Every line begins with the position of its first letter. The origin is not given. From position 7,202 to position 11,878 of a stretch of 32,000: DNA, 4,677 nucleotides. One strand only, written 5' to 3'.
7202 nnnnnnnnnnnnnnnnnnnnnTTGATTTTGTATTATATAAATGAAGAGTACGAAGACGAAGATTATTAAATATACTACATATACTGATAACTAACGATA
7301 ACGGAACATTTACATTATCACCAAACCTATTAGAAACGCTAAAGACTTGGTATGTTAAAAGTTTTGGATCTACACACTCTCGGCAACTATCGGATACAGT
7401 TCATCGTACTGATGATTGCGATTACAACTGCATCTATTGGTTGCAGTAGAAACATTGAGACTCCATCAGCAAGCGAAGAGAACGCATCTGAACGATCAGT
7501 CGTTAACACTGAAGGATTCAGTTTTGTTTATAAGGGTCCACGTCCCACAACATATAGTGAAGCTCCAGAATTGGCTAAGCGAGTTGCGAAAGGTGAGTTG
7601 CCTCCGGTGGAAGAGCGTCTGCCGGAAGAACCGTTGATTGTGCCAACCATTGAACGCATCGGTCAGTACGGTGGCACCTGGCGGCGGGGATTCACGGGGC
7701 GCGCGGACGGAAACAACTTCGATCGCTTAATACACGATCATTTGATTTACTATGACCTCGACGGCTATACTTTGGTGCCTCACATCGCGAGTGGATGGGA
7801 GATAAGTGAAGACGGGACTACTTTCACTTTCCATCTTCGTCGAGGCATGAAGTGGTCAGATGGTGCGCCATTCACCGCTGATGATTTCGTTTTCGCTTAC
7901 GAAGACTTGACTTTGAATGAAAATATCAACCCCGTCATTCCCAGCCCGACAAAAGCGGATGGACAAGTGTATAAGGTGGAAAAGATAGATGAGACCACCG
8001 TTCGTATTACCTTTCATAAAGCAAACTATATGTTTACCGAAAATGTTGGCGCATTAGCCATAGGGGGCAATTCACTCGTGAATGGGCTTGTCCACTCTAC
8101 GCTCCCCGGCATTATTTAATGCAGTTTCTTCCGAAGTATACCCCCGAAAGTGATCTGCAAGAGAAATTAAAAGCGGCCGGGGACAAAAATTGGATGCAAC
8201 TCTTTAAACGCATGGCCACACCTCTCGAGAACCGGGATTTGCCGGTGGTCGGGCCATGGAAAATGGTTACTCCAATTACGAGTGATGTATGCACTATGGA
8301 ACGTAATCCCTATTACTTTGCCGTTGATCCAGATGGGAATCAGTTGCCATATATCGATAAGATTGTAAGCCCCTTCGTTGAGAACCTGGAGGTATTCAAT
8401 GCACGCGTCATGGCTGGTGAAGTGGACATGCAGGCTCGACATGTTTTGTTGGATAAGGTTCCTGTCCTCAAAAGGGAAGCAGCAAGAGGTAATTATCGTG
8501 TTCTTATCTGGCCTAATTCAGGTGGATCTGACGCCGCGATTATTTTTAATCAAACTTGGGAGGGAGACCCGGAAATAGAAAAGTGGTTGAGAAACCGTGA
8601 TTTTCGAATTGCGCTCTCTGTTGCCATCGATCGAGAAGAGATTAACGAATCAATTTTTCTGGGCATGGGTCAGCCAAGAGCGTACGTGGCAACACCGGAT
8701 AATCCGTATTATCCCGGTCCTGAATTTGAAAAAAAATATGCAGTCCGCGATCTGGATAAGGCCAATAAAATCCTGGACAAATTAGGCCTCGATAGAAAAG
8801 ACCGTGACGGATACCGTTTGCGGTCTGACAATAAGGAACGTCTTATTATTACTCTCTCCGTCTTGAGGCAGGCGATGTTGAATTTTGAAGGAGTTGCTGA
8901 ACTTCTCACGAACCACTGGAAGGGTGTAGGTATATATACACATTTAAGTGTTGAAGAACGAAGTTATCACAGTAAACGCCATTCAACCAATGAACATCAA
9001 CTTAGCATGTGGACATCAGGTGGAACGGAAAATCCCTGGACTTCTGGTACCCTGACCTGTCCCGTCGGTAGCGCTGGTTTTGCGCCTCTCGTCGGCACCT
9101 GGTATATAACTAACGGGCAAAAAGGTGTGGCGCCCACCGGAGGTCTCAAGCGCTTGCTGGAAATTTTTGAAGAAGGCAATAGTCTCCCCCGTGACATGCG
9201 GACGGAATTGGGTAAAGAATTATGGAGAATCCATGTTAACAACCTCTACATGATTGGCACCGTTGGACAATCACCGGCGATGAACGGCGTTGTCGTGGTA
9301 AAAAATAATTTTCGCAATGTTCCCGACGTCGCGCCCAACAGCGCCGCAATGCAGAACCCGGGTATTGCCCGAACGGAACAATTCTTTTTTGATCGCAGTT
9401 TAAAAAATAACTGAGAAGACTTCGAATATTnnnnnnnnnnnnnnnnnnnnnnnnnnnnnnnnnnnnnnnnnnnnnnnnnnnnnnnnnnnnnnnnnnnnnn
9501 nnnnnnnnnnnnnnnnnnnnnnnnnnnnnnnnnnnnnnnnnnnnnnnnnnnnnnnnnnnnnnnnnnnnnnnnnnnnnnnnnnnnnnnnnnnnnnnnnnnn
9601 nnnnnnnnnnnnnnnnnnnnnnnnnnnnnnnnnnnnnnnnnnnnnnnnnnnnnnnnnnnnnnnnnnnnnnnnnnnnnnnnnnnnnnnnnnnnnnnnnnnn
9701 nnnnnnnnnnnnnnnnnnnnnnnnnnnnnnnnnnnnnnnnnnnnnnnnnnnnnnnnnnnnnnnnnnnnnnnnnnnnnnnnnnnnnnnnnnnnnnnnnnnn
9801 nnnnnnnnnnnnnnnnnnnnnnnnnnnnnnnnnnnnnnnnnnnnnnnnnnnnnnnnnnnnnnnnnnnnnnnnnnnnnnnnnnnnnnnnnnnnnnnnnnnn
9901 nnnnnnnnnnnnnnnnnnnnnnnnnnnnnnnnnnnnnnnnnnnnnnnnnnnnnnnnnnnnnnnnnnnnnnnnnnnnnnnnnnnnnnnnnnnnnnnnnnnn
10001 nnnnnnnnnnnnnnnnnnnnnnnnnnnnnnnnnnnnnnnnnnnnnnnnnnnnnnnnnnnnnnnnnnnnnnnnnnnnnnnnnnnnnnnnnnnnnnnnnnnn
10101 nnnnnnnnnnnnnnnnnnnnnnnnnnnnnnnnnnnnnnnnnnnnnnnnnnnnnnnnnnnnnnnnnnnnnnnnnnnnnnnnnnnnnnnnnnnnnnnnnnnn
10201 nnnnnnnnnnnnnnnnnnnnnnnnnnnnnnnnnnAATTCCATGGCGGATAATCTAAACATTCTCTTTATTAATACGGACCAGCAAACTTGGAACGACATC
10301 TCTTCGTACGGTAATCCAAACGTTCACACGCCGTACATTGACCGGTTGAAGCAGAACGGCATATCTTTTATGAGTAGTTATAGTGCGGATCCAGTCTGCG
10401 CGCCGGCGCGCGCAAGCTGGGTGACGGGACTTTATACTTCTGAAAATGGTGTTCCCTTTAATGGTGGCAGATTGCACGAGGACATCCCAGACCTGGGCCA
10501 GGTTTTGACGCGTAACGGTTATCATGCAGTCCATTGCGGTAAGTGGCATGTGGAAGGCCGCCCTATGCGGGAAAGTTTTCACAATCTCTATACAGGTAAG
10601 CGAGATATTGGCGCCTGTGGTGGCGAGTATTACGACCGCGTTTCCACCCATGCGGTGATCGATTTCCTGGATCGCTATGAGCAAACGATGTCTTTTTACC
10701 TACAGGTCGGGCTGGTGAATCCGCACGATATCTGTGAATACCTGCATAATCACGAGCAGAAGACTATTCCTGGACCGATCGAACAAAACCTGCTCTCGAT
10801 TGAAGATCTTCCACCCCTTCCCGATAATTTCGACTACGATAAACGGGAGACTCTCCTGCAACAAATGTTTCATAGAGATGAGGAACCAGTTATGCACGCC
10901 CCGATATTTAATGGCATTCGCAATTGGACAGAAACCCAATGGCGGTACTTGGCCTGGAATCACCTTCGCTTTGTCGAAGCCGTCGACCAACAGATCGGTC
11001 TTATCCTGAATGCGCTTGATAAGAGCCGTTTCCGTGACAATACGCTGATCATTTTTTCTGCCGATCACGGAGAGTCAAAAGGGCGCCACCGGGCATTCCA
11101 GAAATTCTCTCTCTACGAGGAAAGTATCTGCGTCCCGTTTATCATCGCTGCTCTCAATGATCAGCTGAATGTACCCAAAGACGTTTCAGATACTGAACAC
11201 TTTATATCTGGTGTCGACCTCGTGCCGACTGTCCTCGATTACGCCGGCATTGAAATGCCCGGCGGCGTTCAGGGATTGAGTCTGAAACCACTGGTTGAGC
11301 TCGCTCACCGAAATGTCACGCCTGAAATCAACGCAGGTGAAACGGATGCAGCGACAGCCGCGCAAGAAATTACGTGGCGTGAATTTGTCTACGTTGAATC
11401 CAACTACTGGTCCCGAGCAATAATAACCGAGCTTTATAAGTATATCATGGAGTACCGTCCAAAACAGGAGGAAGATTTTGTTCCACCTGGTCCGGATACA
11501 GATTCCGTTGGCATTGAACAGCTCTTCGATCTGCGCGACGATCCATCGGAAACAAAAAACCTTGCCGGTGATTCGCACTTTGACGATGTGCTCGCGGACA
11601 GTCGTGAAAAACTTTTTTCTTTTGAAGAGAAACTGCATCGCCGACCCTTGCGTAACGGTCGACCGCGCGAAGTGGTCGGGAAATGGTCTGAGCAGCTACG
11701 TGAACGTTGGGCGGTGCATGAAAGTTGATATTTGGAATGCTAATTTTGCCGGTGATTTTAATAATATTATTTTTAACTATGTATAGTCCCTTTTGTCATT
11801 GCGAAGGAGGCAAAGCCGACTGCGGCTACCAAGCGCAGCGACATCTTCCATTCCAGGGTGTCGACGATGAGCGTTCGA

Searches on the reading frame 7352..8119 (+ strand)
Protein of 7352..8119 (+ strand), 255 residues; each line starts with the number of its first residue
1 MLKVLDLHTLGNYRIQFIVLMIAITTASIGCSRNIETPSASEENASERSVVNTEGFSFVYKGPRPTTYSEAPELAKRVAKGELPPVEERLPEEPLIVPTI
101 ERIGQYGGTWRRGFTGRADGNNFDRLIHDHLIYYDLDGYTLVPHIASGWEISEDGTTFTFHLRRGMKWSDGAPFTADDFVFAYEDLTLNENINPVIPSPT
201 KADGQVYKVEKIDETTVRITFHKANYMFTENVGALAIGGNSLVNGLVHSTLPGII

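Call 8: search_protein_families(library=pfam, proteins=[window:7352-8119:+])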
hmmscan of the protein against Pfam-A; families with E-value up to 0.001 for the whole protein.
window:7352-8119:+ (255 aa): 1 family
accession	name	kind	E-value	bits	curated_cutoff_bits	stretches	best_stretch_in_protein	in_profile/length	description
PF00496.27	SBP_bac_5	-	1.7e-26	93.7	32.4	1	140-235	1-94/368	Bacterial extracellular solute-binding proteins, family 5 Middle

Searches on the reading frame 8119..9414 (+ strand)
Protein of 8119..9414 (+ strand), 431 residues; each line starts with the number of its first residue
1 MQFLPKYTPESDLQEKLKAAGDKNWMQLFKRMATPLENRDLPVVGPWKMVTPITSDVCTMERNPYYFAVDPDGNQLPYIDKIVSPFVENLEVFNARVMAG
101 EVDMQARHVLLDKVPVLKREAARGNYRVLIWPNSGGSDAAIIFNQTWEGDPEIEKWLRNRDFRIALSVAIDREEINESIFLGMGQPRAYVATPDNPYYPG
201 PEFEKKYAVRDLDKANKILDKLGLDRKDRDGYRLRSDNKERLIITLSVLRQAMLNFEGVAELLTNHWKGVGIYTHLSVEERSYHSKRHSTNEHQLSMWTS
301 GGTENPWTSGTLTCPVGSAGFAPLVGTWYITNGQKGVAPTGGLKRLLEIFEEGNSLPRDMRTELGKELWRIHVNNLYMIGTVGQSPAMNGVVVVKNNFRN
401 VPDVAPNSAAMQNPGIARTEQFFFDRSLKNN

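Call 8: search_protein_families(library=pfam, proteins=[window:8119-9414:+])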
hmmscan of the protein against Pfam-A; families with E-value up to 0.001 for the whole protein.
window:8119-9414:+ (431 aa): 1 family
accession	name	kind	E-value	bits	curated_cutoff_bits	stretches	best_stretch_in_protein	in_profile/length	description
PF00496.27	SBP_bac_5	-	6.2e-31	108.3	32.4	1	37-306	111-351/368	Bacterial extracellular solute-binding proteins, family 5 Middle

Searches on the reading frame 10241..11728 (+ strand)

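Call 8: search_protein_families(library=pfam, proteins=[window:10241-11728:+])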
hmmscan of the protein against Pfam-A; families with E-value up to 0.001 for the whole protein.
window:10241-11728:+ (495 aa): 4 families
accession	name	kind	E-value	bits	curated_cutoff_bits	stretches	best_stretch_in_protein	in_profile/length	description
PF00884.28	Sulfatase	-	9.9e-41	140.4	25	1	6-337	2-301/301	Sulfatase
PF16347.10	SGSH_C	-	2.3e-15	57.5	29.3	1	281-461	1-151/154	N-sulphoglucosamine sulphohydrolase, C-terminal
PF01663.27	Phosphodiest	-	6e-10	39.7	23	0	241-280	184-223/342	Type I phosphodiesterase / nucleotide pyrophosphatase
PF02995.22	DUF229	-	0.00032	20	25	1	229-288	294-353/496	Protein of unknown function (DUF229)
